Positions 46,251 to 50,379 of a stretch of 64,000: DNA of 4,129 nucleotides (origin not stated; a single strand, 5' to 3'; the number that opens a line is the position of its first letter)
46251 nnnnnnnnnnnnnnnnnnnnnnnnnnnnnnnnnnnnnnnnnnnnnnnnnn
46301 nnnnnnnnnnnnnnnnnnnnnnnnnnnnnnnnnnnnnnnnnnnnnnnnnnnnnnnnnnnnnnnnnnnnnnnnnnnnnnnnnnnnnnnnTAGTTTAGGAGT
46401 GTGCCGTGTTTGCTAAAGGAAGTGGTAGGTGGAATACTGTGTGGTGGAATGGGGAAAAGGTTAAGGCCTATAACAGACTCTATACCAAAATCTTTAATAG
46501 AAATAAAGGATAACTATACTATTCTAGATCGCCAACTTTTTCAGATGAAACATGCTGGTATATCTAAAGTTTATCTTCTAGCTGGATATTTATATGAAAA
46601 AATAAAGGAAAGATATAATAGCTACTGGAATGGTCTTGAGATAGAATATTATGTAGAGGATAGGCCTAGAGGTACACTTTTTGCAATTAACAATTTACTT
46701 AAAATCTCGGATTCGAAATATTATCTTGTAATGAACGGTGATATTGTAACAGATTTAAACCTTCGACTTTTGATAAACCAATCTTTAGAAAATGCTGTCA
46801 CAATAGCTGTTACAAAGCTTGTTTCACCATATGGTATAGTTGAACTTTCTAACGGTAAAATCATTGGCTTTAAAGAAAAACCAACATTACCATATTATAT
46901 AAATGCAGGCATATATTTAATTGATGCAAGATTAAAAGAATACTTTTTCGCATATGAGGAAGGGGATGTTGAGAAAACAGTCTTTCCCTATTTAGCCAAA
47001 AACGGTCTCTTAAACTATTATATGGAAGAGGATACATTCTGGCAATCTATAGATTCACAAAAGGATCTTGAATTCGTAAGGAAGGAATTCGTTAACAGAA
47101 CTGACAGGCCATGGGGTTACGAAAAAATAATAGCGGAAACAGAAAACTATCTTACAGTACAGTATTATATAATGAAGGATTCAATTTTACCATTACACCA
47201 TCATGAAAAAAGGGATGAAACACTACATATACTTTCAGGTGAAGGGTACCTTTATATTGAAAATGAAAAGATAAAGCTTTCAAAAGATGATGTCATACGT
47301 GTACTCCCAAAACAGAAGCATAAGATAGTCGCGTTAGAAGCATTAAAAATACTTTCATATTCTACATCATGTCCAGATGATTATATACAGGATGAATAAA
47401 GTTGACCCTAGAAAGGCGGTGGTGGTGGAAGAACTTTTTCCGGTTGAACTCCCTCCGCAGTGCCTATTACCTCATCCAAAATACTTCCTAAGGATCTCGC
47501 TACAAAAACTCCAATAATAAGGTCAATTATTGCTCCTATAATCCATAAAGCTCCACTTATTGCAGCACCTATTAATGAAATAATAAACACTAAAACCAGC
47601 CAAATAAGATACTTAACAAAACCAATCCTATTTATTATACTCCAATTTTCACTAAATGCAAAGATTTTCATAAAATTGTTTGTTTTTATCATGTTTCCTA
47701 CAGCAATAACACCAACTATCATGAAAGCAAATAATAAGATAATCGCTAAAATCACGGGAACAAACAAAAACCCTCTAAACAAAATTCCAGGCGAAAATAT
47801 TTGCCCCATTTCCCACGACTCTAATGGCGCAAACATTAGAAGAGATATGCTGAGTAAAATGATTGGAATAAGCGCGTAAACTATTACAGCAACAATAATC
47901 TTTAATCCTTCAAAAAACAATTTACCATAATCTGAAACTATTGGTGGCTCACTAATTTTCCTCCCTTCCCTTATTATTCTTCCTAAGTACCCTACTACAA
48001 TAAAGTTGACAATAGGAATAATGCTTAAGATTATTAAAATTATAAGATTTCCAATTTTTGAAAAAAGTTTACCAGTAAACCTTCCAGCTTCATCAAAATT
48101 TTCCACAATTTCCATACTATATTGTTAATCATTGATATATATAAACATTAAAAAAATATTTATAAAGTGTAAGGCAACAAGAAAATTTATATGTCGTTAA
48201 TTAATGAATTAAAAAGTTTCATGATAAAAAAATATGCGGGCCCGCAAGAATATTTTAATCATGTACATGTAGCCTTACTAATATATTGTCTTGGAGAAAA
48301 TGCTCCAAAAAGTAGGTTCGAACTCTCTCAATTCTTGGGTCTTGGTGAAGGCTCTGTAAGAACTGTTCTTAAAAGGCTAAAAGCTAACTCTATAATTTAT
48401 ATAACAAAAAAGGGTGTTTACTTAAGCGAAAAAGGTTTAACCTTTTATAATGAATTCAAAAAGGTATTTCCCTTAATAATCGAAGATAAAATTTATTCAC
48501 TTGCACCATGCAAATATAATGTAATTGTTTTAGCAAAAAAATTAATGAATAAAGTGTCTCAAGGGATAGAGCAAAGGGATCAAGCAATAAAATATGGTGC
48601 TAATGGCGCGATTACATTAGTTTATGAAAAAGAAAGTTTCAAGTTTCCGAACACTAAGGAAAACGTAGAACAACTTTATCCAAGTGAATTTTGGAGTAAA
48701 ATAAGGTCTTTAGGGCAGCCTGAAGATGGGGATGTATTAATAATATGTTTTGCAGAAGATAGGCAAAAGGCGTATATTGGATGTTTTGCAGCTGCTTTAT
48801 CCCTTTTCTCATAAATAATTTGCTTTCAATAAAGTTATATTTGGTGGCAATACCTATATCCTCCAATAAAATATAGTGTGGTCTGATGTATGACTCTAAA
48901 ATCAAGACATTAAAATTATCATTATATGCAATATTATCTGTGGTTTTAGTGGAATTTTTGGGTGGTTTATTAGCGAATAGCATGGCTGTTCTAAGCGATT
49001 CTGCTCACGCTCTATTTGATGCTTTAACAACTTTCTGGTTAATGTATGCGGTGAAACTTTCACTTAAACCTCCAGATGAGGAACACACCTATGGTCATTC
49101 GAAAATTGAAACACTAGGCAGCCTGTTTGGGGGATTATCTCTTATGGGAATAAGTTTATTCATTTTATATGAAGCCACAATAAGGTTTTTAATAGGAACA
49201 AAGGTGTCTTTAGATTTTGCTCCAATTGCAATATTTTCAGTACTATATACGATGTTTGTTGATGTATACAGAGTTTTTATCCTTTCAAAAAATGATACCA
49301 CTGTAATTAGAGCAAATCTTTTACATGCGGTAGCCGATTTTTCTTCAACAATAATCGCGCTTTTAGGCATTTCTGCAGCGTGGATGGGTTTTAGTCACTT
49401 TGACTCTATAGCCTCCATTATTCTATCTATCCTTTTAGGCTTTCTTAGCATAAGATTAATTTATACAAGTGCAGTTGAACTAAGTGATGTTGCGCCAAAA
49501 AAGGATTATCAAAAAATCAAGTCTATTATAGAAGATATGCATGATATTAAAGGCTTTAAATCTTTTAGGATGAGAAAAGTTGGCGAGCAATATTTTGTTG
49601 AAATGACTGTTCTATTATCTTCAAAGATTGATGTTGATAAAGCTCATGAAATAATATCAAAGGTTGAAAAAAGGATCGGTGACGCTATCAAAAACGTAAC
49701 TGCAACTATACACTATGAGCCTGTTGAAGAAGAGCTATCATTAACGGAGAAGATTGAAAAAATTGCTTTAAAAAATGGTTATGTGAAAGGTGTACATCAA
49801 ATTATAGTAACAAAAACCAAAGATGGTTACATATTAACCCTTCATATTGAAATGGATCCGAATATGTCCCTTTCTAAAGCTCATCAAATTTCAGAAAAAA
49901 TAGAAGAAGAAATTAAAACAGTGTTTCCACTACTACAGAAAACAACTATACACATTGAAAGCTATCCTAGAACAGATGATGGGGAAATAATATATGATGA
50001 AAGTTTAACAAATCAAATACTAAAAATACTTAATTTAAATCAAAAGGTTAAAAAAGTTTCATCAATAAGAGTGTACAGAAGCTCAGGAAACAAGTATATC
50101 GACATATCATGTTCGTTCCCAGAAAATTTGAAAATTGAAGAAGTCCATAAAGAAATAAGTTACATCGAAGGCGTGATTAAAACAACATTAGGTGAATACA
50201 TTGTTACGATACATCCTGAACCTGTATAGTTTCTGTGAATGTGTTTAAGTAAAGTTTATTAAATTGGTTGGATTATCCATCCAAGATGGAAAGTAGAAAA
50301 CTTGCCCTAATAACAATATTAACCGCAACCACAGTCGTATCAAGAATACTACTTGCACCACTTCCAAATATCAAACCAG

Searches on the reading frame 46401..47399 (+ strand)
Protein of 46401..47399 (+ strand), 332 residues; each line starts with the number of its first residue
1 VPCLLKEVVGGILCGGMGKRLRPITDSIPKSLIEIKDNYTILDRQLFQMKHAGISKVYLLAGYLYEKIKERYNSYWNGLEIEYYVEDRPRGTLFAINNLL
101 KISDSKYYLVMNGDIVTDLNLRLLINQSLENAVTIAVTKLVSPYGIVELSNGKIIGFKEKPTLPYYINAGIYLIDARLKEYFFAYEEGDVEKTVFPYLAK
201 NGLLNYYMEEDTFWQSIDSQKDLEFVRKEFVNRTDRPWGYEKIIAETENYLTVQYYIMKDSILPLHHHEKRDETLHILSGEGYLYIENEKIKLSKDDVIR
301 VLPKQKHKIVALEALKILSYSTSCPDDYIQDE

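Call 67: search_protein_families(library=pfam, proteins=[window:46401-47399:+], max_evalue=0.001)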
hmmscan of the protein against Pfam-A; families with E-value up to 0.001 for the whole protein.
window:46401-47399:+ (332 aa): 4 families
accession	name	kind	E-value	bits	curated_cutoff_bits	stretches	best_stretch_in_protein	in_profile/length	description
PF00483.29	NTP_transferase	-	3.8e-26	92.6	21.2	1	12-217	4-229/245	Nucleotidyl transferase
PF07883.17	Cupin_2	-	3.3e-08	33.5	27.2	1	263-313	11-60/70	Cupin domain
PF12804.13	NTP_transf_3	-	9.5e-07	29.6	27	1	12-133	3-116/160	MobA-like NTP transferase domain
PF01050.24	MannoseP_isomer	-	0.00071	20.2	23.6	0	233-309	11-87/116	Mannose-6-phosphate isomerase C-terminal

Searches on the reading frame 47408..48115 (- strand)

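Call 67: search_protein_families(library=pfam, proteins=[window:47408-48115:-], max_evalue=0.001)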
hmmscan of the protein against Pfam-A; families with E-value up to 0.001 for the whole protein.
window:47408-48115:- (235 aa): 1 family
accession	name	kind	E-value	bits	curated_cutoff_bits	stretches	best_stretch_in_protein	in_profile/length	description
PF13197.11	DUF4013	-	9.2e-25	87.8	26.9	1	26-190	1-166/168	Protein of unknown function (DUF4013)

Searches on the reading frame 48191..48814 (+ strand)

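Call 67: search_protein_families(library=pfam, proteins=[window:48191-48814:+], max_evalue=0.001)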
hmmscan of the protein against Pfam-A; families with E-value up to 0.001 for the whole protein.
window:48191-48814:+ (207 aa): 3 families
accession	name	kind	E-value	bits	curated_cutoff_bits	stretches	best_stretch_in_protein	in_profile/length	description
PF14544.11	DUF4443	-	2.7e-26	91.9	27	1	107-205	2-99/100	Domain of unknown function (DUF4443)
PF22167.2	PH0730-like_N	-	2.3e-10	40.9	30.2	1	38-82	14-58/60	PH0730-like, N-terminal domain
PF21715.3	CggR_N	-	1.7e-05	24.9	30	1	42-92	20-70/71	CggR N-terminal DNA binding domain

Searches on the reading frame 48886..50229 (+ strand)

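Call 67: search_protein_families(library=pfam, proteins=[window:48886-50229:+], max_evalue=0.001)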
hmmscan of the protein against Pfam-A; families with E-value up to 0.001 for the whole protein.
window:48886-50229:+ (447 aa): 2 families
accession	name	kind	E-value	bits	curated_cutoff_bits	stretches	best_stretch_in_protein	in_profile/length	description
PF16916.11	ZT_dimer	-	7.9e-47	157.6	26.7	3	287-360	6-78/78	Dimerisation domain of Zinc Transporter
PF01545.26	Cation_efflux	-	3.6e-34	118.7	26.6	1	10-199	2-197/198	Cation efflux family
